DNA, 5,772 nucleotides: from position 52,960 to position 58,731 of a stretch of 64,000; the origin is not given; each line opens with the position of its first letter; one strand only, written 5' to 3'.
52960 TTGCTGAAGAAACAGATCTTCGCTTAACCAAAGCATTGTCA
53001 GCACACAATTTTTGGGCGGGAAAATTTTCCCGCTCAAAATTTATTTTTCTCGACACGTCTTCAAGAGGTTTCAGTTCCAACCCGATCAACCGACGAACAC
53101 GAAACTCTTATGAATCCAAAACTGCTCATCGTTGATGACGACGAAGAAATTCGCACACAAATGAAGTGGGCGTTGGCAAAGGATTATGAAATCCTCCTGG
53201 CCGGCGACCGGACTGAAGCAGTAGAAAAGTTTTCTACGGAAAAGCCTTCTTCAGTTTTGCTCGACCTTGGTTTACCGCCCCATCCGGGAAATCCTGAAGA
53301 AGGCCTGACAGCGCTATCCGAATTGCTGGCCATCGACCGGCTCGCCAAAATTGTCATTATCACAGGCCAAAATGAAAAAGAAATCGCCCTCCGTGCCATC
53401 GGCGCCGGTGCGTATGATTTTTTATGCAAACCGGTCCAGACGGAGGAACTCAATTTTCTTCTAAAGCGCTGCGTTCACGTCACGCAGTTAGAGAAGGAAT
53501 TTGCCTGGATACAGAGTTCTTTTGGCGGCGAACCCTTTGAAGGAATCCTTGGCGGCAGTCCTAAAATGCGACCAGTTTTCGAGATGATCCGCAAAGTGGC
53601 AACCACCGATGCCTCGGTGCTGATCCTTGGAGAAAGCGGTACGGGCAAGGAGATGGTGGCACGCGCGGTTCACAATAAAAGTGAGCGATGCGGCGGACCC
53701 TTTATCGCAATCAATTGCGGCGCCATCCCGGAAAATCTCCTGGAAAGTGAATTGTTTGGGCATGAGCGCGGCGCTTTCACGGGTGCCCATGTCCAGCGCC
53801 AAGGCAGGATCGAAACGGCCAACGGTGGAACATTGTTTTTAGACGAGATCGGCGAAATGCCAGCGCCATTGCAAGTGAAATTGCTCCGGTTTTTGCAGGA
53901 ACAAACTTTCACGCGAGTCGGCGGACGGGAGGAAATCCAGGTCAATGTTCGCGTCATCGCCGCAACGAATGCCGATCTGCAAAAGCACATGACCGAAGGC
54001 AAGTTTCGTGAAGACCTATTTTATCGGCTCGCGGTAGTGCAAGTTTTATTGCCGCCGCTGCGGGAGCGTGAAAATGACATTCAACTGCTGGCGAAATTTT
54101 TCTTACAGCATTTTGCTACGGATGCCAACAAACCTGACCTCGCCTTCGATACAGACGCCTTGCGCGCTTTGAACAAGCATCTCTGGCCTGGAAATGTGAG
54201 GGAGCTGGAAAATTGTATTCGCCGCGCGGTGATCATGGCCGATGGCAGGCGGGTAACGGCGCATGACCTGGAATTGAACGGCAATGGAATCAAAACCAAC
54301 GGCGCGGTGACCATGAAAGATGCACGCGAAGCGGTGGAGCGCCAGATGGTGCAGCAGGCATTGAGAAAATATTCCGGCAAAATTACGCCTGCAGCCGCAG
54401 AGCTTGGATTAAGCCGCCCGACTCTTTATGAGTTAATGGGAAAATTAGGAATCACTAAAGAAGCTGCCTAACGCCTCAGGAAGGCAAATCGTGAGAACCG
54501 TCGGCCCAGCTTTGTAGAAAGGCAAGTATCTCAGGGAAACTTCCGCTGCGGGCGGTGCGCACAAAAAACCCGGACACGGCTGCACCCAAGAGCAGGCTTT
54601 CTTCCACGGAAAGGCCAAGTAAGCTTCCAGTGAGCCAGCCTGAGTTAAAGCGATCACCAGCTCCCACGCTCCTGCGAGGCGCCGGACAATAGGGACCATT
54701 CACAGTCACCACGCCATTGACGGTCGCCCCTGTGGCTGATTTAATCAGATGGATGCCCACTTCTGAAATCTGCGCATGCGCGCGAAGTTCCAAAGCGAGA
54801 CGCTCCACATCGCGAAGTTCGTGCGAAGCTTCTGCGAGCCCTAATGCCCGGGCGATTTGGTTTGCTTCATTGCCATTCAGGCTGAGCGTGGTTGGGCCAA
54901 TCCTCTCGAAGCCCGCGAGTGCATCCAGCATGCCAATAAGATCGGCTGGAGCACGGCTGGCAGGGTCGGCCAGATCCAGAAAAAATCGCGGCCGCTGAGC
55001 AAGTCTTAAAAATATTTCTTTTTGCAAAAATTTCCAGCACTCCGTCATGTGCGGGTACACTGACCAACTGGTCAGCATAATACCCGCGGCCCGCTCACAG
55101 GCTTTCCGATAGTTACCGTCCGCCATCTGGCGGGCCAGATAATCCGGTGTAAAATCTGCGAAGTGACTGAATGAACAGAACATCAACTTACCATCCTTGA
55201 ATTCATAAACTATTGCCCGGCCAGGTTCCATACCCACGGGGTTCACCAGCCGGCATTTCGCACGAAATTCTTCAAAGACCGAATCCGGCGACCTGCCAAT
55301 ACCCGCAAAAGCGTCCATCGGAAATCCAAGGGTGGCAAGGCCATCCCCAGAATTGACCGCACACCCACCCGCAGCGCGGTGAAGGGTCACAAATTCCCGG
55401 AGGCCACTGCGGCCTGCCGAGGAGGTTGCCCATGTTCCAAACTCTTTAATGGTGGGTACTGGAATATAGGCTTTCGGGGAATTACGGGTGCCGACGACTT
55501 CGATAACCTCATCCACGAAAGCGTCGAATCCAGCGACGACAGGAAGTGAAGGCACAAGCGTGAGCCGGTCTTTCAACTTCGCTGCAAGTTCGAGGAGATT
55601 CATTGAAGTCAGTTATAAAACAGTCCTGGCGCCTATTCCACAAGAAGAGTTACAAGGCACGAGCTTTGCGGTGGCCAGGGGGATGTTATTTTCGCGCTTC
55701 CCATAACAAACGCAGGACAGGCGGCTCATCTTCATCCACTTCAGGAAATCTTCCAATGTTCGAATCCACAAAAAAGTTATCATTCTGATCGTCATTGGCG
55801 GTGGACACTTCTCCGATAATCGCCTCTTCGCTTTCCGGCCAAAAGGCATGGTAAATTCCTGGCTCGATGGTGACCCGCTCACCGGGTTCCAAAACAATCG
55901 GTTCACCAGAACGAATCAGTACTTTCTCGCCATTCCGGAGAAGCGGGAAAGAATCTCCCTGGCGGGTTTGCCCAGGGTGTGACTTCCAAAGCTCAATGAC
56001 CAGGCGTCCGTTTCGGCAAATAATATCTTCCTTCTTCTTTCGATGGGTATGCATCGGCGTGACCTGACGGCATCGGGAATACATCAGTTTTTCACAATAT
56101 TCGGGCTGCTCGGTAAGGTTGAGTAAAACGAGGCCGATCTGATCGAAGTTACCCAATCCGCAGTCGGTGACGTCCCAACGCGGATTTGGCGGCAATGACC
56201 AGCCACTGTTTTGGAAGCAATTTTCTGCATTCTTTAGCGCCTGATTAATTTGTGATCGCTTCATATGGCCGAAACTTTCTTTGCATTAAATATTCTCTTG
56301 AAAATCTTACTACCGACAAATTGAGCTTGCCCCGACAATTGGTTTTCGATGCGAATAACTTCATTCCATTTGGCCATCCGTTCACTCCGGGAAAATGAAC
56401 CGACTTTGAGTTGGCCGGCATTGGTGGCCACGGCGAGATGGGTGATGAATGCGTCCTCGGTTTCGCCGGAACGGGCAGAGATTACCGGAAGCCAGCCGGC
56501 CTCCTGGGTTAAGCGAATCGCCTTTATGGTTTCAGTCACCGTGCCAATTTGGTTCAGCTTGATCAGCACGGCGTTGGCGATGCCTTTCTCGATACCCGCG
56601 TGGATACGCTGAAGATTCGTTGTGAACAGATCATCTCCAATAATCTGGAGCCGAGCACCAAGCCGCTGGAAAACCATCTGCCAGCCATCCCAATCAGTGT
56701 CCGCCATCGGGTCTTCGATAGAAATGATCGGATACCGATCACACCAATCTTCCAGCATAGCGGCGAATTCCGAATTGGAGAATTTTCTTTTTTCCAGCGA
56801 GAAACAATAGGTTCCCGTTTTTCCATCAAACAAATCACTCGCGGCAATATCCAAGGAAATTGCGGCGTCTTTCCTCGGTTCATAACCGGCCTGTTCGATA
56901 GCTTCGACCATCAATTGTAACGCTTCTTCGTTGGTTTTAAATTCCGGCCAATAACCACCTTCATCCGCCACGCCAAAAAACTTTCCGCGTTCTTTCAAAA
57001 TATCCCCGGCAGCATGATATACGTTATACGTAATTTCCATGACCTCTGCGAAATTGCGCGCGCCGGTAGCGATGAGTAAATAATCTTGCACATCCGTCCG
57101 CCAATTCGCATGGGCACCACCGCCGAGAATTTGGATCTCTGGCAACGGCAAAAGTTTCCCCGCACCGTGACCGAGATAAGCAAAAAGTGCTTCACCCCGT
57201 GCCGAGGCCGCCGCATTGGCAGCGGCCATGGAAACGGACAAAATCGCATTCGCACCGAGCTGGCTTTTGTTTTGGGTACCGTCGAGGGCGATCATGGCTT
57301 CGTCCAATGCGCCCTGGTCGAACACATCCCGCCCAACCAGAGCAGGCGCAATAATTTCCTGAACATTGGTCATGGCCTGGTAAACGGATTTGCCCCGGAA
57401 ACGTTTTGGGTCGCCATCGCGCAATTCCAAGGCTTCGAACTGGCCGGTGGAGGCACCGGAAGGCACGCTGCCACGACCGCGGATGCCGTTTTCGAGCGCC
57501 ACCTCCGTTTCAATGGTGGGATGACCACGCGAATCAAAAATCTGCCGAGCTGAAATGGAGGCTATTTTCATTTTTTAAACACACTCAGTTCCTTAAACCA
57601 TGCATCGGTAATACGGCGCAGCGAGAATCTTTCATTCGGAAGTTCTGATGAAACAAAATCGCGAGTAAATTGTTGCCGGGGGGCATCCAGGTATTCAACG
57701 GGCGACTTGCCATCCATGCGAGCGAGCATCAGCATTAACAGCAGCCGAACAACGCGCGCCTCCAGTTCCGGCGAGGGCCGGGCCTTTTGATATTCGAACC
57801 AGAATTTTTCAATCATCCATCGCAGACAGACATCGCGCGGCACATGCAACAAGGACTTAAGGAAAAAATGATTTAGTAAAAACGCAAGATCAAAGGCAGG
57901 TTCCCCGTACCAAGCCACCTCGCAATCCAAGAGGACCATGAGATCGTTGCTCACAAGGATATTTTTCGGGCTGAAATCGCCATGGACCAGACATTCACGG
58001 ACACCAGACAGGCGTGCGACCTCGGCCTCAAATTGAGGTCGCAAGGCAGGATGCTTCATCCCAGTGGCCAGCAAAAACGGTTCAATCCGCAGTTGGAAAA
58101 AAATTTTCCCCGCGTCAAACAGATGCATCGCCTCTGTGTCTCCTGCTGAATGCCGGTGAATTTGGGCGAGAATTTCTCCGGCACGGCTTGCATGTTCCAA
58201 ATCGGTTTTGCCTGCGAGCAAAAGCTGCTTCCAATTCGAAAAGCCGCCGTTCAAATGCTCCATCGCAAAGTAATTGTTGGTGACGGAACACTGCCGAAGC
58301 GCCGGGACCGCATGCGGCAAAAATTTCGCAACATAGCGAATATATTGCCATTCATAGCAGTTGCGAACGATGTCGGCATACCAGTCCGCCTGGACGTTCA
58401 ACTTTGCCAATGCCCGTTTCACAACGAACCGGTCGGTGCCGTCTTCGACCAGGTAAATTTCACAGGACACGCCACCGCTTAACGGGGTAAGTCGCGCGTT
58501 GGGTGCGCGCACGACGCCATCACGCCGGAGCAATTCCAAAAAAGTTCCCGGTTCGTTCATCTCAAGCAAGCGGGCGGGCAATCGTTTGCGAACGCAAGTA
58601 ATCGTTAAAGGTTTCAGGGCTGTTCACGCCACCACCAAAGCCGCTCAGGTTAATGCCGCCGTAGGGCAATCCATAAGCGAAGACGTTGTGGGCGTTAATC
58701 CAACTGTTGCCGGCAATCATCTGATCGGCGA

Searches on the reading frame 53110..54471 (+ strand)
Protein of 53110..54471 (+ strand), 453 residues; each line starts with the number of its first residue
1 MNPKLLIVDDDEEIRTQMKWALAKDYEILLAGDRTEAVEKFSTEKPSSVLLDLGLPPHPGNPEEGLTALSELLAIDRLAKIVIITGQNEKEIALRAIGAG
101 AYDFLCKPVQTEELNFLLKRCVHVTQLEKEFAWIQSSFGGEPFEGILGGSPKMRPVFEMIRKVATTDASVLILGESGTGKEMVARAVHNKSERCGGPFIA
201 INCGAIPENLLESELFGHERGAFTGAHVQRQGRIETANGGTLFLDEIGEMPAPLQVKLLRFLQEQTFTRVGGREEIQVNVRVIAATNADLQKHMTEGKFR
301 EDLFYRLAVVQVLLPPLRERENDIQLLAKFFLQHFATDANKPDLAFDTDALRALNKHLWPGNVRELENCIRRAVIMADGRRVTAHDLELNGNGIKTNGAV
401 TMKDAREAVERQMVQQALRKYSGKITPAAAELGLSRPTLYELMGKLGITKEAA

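Call 13: search_protein_families(library=ncbifam, proteins=[window:53110-54471:+], max_evalue=0.00001)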
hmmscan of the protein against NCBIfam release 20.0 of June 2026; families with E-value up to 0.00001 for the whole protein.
window:53110-54471:+ (453 aa): 59 families (the best 25 are shown)
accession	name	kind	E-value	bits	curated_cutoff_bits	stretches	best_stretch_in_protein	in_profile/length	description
TIGR02915.1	PEP_resp_reg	equivalog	1e-179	598.1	502.6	1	5-448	1-444/445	PEP-CTERM-box response regulator transcription factor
NF008469.0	PRK11361.1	equivalog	3.7e-132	441.3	714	1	4-448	6-456/461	acetoacetate metabolism transcriptional regulator AtoC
TIGR01818.1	ntrC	equivalog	4.6e-124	414.7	558.6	1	6-388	2-378/463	nitrogen regulation protein NR(I)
TIGR01817.1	nifA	equivalog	1.2e-114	384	528.85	1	144-402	196-453/534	nif-specific transcriptional activator NifA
NF041552.1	TF_PrdR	equivalog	2.3e-104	349.8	795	1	124-443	251-573/577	sigma-54 dependent transcriptional regulator PrdR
NF051870.1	NAssimRespRegNtrX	equivalog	3.5e-104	349.2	600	1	5-448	4-452/452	nitrogen assimilation response regulator NtrX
NF041946.1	LuxO_transreg_Vib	equivalog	4.4e-103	345.6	800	1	25-387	20-376/463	quorum-sensing sigma-54 dependent transcriptional regulator LuxO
NF008176.1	PRK10923.1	equivalog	7.5e-101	338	620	1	4-388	5-382/469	nitrogen regulation protein NR(I)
NF003451.0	PRK05022.1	equivalog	1.2e-100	337.7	476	1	145-449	191-511/512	nitric oxide reductase transcriptional regulator NorR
NF050807.1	TransRegFlbDCaul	equivalog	4.8e-99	332.2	750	1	73-418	64-390/454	sigma-54-dependent transcriptional regulator FlbD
NF038308.1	RNA_repair_RtcR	equivalog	7.3e-99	332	650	1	143-409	179-456/530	RNA repair transcriptional activator RtcR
NF007689.0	PRK10365.1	equivalog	1.1e-96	324.3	760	1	5-440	8-436/441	sigma-54-dependent response regulator transcription factor ZraR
NF011695.0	PRK15115.1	equivalog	1.4e-96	324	763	1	4-445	8-435/445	two-component system response regulator GlrR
TIGR02329.1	propionate_PrpR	equivalog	6e-92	308.9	499.2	1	144-443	212-524/526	propionate catabolism operon regulatory protein PrpR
NF049963.1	RespRegFlgRCampy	domain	8.2e-92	308.3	750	1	5-444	3-425/429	fla regulon two-component system response regulator FlgR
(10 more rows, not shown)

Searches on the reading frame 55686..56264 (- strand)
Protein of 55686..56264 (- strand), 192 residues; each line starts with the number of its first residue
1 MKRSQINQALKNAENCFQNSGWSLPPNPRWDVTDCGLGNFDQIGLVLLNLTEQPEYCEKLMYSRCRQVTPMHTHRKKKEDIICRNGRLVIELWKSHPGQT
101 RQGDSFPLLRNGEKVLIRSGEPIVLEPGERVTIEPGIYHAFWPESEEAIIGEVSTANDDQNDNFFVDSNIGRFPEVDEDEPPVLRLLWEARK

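Call 13: search_protein_families(library=ncbifam, proteins=[window:55686-56264:-], max_evalue=0.00001)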
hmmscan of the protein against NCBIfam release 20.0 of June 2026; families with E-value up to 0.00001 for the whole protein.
window:55686-56264:- (192 aa): 1 family
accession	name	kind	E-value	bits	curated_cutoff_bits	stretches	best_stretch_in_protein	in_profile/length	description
NF051472.1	LyManIsomGneg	equivalog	4.9e-38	130.9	350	1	30-186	53-219/227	D-lyxose/D-mannose isomerase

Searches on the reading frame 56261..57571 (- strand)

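Call 13: search_protein_families(library=ncbifam, proteins=[window:56261-57571:-], max_evalue=0.00001)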
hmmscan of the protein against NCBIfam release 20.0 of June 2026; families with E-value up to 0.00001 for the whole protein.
window:56261-57571:- (436 aa): 2 families
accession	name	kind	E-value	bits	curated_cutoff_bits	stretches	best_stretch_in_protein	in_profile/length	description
TIGR01060.2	eno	equivalog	3.5e-168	559.7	300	1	3-426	1-424/425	phosphopyruvate hydratase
NF006223.0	PRK08350.1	equivalog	3.6e-21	75.8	624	1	63-170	49-155/341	hypothetical protein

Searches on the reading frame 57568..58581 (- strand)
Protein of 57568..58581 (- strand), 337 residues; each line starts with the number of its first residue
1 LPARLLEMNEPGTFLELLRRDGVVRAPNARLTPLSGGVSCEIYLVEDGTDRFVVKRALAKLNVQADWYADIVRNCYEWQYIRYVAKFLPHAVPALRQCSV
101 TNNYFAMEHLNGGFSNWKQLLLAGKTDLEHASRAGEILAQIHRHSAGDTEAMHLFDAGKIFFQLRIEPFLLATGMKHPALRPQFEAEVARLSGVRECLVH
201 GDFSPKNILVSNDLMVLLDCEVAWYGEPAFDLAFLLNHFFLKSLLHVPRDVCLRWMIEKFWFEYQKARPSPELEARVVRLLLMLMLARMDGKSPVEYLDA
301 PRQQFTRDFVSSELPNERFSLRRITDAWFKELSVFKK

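Call 13: search_protein_families(library=ncbifam, proteins=[window:57568-58581:-], max_evalue=0.00001)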
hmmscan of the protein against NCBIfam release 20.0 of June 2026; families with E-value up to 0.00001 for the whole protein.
window:57568-58581:- (337 aa): 3 families
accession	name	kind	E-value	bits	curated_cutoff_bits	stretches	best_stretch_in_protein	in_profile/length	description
TIGR01767.2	MTRK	equivalog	1.7e-12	47.1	275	0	195-246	225-276/401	S-methyl-5-thioribose kinase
NF038156.1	lant_syn_V_LxmK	equivalog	1e-07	31.4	315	0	17-248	7-243/347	class V lanthionine synthetase subunit LxmK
TIGR03724.2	arch_bud32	equivalog_domain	1.2e-06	28.2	125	0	196-270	104-175/193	KEOPS complex kinase/ATPase Bud32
